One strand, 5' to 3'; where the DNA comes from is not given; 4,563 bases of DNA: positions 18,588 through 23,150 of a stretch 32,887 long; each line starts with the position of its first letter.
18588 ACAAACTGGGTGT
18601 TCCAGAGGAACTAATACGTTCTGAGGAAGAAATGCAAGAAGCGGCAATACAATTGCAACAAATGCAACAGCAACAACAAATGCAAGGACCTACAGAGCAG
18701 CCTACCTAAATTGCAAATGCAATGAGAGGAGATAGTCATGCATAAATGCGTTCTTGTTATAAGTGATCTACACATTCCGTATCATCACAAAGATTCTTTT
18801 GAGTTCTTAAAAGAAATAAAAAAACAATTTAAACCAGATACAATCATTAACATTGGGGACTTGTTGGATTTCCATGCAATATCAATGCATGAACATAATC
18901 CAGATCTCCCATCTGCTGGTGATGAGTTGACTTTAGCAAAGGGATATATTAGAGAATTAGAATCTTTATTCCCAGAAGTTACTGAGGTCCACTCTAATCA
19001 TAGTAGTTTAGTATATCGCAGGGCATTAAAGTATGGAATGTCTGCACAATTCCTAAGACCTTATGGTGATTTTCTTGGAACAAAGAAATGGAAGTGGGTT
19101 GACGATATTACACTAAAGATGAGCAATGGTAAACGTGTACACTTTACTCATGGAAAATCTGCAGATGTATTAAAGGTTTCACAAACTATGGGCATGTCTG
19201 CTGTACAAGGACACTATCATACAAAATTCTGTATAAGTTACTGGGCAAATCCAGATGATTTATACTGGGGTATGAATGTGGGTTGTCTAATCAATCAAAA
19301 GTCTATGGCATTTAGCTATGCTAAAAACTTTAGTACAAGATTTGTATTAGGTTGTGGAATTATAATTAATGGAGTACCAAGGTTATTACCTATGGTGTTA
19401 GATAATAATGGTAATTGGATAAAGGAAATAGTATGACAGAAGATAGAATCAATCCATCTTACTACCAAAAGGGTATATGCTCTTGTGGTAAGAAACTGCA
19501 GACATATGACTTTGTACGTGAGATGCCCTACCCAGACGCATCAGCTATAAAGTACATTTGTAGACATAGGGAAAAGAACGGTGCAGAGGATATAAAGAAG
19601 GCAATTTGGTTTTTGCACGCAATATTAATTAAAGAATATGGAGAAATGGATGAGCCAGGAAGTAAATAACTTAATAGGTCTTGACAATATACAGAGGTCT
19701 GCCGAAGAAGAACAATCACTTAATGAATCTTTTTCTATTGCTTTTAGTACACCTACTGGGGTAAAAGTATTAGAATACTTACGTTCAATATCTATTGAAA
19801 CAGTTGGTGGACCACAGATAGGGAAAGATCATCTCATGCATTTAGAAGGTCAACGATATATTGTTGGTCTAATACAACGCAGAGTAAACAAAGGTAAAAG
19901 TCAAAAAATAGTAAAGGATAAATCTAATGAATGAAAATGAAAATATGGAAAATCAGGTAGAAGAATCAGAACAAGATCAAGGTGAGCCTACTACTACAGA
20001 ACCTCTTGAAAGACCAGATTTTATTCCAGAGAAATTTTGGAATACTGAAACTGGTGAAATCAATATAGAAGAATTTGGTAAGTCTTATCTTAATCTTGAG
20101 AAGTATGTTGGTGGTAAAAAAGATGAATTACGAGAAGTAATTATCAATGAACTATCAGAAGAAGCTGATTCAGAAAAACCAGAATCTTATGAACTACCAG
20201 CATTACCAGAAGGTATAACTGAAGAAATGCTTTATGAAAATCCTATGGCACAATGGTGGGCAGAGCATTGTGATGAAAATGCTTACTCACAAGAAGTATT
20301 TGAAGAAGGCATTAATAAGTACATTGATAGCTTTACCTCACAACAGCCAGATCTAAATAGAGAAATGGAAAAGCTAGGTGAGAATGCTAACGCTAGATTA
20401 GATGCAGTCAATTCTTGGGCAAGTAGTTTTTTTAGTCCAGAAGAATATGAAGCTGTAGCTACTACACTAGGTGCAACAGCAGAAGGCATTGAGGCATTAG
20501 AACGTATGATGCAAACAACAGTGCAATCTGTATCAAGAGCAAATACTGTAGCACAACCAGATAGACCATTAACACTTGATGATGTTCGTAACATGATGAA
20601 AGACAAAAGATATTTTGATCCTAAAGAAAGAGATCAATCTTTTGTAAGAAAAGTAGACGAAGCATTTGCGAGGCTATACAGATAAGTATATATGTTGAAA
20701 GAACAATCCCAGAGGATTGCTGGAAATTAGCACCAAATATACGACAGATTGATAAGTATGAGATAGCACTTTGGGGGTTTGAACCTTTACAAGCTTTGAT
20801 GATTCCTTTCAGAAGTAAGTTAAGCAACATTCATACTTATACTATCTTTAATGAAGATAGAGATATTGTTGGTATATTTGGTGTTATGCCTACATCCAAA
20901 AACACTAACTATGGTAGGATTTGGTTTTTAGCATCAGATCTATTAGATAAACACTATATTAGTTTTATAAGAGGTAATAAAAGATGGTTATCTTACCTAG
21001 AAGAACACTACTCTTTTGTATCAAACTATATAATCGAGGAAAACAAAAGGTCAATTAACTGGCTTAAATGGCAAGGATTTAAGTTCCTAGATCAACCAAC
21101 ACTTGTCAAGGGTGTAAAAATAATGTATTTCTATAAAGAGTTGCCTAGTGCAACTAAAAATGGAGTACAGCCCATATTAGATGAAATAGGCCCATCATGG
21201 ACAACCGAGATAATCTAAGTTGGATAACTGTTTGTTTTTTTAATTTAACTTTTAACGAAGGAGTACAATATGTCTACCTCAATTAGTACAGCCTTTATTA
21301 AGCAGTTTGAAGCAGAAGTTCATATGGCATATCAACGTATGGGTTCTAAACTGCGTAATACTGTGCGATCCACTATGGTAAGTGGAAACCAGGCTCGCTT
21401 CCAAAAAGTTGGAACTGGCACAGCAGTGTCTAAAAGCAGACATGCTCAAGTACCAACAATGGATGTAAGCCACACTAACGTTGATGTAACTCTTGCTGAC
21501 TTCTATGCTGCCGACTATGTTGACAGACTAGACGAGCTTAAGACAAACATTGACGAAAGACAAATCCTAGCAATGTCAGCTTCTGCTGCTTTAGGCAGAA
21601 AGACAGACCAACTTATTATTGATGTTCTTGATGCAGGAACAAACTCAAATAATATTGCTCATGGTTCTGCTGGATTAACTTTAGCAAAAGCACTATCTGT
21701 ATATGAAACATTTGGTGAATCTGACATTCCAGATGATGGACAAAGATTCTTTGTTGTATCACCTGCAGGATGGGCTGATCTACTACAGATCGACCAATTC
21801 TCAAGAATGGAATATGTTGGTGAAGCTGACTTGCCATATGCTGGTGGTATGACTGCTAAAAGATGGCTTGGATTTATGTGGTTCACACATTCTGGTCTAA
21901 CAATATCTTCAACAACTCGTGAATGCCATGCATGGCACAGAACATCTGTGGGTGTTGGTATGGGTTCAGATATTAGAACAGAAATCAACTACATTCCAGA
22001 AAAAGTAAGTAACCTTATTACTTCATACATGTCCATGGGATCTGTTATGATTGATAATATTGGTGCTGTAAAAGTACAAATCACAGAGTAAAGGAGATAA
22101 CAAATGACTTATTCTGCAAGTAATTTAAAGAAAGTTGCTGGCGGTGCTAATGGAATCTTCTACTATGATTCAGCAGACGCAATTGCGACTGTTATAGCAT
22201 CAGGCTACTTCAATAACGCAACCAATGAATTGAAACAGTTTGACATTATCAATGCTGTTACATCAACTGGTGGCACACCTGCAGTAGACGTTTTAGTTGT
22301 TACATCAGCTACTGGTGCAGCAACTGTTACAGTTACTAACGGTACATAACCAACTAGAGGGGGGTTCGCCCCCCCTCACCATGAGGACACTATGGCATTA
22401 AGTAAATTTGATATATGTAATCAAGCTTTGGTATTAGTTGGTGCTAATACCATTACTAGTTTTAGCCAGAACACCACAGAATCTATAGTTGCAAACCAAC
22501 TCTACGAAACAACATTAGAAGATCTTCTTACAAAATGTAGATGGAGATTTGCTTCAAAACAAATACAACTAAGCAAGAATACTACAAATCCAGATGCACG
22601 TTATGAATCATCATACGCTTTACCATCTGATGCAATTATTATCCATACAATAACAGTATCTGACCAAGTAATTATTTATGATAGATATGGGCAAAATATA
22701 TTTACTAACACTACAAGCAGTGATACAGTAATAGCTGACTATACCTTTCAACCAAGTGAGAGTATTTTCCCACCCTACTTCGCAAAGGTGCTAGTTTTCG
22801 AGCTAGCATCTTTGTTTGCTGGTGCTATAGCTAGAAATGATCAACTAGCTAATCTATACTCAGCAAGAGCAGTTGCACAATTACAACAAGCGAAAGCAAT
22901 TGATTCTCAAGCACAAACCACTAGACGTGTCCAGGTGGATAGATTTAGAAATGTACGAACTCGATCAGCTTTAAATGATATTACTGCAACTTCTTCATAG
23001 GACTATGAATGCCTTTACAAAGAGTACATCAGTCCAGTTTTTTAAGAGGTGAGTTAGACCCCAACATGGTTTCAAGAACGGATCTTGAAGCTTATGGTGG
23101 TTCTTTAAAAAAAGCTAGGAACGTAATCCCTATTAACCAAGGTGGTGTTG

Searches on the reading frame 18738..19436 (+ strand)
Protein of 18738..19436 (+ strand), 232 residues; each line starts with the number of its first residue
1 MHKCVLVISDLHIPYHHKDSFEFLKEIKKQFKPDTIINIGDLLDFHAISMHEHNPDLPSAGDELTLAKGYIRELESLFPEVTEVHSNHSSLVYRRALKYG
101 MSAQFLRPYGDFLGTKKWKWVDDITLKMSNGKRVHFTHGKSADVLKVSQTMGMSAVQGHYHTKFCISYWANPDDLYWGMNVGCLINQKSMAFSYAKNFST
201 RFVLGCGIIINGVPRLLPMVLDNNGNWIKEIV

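Call 48: search_protein_families(library=phrogs, proteins=[window:18738-19436:+], max_evalue=0.001)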
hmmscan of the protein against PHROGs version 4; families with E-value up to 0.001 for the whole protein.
window:18738-19436:+ (232 aa): 1 family
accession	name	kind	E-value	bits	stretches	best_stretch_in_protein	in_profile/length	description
phrog_221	-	other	1e-62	213.5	1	1-230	110-358/367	metallo-phosphoesterase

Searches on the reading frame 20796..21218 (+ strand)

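Call 48: search_protein_families(library=phrogs, proteins=[window:20796-21218:+], max_evalue=0.001)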
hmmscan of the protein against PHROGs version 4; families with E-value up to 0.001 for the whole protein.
window:20796-21218:+ (140 aa): 2 families
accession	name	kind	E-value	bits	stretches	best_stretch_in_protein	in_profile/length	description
phrog_308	-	head and packaging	1.3e-21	78.3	1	13-114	49-148/151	internal virion protein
phrog_4177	-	unknown function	0.00051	21.1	1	12-96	40-121/143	-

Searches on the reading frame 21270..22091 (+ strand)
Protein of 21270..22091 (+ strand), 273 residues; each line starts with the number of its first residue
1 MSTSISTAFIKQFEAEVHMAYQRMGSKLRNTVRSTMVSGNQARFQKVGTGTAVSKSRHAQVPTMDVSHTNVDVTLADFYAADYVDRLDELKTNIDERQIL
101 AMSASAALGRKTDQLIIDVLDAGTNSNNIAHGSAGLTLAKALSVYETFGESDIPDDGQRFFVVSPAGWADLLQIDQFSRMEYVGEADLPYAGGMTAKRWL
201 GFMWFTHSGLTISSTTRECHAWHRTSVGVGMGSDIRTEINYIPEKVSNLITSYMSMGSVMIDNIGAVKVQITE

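Call 48: search_protein_families(library=phrogs, proteins=[window:21270-22091:+], max_evalue=0.001)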
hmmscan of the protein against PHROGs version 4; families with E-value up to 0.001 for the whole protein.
window:21270-22091:+ (273 aa): 2 families
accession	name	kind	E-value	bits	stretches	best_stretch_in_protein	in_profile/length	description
phrog_3437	-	head and packaging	2.4e-62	211.8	1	1-272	3-292/294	major head protein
phrog_267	-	head and packaging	1.6e-25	91.1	1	5-258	37-312/410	major head protein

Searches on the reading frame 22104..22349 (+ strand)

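Call 85: search_protein_families(library=phrogs, proteins=[window:22104-22349:+], max_evalue=0.001)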
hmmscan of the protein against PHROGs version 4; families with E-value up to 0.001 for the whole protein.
window:22104-22349:+ (81 aa): 1 family
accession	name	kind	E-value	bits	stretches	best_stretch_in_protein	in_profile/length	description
phrog_18004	-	unknown function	5.1e-15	56.4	1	1-81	1-84/92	-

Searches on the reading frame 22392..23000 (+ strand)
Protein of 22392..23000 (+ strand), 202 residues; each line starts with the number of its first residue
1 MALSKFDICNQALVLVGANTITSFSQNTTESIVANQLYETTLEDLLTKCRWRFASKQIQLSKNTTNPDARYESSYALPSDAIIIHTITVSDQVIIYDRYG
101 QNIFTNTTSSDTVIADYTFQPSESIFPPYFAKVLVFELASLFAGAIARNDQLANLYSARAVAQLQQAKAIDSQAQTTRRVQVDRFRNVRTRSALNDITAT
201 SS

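Call 48: search_protein_families(library=phrogs, proteins=[window:22392-23000:+], max_evalue=0.001)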
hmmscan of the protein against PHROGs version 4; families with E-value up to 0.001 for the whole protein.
window:22392-23000:+ (202 aa): 2 families
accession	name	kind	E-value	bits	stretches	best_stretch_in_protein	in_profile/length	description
phrog_394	-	tail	8.2e-37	127.5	1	4-190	3-189/190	tail protein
phrog_9239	-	tail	1.4e-10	41.2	1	6-190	5-189/741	tail tubular protein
